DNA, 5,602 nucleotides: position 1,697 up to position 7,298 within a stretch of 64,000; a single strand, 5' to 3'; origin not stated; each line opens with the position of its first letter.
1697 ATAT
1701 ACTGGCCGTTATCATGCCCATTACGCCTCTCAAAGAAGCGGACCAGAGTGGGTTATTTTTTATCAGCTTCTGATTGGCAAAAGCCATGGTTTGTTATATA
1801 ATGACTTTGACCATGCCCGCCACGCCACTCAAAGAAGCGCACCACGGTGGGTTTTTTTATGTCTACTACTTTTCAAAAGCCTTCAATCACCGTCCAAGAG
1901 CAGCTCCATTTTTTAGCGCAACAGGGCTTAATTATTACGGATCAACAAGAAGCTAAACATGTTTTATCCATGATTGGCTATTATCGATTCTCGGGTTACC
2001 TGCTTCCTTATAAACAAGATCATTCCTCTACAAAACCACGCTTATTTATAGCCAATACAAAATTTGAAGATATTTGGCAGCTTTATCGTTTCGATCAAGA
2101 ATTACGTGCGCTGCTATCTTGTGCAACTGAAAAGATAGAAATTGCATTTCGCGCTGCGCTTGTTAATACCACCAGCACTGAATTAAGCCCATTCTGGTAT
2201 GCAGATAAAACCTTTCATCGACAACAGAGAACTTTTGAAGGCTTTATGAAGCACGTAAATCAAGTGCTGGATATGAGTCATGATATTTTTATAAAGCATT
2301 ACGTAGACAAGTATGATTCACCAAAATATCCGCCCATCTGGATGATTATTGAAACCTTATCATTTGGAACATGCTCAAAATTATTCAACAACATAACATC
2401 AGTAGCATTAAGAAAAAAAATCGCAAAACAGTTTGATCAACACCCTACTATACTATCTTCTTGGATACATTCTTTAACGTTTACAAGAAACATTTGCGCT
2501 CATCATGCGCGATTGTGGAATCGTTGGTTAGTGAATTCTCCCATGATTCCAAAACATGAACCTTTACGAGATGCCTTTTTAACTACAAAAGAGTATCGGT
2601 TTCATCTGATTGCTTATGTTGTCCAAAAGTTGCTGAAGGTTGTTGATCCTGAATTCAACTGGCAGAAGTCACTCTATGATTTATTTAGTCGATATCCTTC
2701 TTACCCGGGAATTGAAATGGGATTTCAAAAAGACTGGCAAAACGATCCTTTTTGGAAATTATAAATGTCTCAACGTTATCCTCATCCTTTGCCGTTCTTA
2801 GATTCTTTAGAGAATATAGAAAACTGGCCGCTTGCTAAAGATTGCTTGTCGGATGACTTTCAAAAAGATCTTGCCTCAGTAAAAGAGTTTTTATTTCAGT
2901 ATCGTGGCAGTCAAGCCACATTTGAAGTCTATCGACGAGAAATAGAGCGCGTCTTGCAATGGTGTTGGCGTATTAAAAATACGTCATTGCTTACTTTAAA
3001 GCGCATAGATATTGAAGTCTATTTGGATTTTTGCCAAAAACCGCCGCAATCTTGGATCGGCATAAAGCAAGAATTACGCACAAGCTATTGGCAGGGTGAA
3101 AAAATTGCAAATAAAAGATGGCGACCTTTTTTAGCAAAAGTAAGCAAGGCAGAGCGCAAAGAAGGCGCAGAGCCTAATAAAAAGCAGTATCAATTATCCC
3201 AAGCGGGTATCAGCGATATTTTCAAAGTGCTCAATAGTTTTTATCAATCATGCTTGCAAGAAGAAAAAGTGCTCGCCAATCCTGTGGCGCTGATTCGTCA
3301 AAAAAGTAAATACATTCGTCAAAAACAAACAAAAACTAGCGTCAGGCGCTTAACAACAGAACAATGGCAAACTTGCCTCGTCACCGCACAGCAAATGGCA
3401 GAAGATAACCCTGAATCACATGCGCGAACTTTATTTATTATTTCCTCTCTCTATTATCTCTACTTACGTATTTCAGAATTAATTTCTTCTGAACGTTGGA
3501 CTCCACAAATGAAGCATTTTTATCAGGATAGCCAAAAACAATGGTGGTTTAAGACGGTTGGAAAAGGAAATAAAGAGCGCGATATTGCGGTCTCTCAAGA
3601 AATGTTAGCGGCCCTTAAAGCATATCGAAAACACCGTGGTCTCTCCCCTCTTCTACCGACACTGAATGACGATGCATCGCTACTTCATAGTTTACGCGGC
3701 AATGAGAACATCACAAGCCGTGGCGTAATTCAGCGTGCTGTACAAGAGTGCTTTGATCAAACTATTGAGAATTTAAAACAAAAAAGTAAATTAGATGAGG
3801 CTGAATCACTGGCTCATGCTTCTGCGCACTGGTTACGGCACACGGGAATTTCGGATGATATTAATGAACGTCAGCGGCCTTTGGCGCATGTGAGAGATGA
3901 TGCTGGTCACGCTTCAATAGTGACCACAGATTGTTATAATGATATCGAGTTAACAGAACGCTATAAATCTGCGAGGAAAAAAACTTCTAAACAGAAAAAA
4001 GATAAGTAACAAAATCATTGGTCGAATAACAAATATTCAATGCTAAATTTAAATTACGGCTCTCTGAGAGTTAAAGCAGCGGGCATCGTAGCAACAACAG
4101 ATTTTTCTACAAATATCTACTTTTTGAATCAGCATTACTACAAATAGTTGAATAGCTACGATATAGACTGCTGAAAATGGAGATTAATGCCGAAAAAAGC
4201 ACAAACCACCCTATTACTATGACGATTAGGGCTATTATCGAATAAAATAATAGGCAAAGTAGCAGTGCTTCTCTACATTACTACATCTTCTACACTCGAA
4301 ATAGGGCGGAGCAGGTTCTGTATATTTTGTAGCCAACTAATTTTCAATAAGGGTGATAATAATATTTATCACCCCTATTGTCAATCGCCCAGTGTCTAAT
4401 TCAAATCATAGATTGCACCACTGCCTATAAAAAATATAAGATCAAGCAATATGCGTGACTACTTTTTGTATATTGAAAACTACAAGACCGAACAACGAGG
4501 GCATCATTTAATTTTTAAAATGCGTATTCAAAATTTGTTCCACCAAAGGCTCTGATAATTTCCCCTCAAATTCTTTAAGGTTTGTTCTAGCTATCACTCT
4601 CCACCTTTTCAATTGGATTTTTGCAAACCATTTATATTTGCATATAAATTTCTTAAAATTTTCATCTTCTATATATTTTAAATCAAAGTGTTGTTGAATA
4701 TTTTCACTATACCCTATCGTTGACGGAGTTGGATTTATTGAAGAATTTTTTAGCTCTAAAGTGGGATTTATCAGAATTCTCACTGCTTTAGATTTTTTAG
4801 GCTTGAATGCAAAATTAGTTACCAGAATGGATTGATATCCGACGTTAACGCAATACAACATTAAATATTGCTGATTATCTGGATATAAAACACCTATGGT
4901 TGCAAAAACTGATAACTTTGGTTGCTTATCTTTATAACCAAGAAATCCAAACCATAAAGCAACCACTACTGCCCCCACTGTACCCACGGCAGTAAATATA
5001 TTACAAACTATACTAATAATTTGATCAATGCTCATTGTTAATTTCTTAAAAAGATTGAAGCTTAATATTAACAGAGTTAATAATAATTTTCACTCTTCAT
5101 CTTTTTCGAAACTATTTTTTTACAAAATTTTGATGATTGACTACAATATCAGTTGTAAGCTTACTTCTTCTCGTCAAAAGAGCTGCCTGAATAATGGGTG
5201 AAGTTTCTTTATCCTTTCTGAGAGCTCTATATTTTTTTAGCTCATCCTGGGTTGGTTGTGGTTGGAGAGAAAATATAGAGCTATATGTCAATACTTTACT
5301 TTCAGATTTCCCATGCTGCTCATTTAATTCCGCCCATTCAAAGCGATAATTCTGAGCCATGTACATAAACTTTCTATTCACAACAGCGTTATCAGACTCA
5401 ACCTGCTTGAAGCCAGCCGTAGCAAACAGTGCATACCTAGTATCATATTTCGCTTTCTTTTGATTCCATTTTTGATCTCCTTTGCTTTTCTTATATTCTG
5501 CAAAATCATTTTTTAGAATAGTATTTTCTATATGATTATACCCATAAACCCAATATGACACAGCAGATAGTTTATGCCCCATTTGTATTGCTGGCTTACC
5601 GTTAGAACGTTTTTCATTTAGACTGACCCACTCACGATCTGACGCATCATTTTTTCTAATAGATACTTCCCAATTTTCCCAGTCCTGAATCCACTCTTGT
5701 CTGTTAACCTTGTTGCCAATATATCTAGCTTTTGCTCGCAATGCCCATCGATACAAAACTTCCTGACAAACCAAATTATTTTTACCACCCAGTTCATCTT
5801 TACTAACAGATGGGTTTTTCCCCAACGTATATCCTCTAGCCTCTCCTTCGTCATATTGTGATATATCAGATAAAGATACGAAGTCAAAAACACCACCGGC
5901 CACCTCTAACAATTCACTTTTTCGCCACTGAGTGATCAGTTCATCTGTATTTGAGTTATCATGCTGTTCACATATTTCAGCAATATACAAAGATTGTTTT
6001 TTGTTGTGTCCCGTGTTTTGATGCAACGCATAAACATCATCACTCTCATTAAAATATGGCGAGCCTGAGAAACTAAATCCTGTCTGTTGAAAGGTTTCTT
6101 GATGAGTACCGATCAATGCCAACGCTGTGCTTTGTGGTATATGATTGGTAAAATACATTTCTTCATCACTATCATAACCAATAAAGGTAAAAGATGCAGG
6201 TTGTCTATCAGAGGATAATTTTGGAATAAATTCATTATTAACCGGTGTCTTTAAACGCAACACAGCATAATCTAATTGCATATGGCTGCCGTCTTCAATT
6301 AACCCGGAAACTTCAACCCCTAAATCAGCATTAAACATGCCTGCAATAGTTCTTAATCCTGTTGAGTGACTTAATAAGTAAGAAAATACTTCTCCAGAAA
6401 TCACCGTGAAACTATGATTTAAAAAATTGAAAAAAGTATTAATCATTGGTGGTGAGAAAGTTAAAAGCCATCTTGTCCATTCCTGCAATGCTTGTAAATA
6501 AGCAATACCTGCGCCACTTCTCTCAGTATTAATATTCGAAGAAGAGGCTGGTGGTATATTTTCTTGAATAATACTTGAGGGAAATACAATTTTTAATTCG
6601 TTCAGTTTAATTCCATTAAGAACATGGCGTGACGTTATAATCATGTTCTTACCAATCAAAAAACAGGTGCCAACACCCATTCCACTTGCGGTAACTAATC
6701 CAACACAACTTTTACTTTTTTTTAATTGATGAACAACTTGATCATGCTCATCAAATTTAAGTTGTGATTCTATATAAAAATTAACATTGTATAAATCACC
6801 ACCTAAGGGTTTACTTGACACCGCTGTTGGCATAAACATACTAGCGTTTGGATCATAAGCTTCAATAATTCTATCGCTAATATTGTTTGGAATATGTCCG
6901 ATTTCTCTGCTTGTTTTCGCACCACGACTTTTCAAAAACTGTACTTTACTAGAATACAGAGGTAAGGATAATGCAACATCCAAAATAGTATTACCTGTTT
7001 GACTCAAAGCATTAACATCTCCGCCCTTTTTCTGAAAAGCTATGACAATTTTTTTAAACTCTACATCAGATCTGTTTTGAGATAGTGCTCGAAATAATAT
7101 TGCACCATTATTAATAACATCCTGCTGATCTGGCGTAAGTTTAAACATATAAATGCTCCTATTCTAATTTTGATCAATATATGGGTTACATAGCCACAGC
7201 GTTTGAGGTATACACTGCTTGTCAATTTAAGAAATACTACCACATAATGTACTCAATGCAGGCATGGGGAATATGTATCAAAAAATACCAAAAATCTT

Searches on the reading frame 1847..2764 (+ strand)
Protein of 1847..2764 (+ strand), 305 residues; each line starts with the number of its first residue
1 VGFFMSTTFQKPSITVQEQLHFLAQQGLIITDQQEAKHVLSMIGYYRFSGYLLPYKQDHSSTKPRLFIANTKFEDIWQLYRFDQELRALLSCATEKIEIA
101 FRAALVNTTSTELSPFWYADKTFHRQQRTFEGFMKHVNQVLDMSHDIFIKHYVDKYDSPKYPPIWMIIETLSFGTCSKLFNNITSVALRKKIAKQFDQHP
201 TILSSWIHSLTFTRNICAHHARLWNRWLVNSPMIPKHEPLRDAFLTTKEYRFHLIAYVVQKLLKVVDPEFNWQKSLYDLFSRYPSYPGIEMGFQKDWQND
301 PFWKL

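Call 21: search_protein_families(library=pfam, proteins=[window:1847-2764:+], max_evalue=0.001)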
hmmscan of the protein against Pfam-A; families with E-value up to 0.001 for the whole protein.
window:1847-2764:+ (305 aa): 1 family
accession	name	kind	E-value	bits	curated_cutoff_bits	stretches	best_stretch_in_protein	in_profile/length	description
PF07751.16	Abi_2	-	3.1e-53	181.3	25.6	1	38-225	1-184/184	Abi-like protein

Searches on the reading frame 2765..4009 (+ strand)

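Call 21: search_protein_families(library=pfam, proteins=[window:2765-4009:+], max_evalue=0.001)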
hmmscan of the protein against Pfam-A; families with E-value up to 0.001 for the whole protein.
window:2765-4009:+ (414 aa): 1 family
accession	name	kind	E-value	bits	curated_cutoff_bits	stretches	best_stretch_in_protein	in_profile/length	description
PF00589.27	Phage_integrase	-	9.8e-10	38.9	27.1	1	196-394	3-168/172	Phage integrase family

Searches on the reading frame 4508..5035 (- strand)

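Call 35: search_protein_families(library=pfam, proteins=[window:4508-5035:-], max_evalue=0.01)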
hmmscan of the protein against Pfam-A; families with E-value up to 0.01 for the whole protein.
window:4508-5035:- (175 aa): 1 family
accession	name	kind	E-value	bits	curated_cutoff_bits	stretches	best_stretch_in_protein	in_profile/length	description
PF15993.10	Fuseless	-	0.0011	18.9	25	1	6-79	163-224/298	Fuseless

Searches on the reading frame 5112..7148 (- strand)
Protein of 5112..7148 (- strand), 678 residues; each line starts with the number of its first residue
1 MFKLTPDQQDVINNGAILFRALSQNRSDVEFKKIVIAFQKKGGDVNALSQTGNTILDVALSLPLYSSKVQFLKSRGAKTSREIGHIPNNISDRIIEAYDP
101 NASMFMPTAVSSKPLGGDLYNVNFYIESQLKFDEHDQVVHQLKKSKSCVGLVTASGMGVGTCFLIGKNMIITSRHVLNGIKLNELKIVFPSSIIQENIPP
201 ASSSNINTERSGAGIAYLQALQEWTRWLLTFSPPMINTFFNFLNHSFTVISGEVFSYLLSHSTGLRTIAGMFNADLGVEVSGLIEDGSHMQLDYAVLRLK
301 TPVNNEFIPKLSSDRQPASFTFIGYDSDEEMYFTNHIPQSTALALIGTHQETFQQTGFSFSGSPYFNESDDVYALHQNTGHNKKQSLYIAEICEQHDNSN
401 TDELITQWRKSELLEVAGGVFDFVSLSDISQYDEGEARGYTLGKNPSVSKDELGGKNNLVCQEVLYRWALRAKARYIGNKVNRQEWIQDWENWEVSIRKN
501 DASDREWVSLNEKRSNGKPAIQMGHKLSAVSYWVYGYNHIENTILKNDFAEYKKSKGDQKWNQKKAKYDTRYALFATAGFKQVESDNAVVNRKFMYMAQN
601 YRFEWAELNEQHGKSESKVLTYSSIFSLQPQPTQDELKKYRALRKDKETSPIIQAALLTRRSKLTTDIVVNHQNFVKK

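Call 21: search_protein_families(library=pfam, proteins=[window:5112-7148:-], max_evalue=0.001)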
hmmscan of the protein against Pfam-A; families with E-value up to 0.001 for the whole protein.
window:5112-7148:- (678 aa): 1 family
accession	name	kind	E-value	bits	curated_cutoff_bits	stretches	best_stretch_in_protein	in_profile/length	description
PF13365.12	Trypsin_2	-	0.00057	21.1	27.6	0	289-374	49-143/144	Trypsin-like peptidase domain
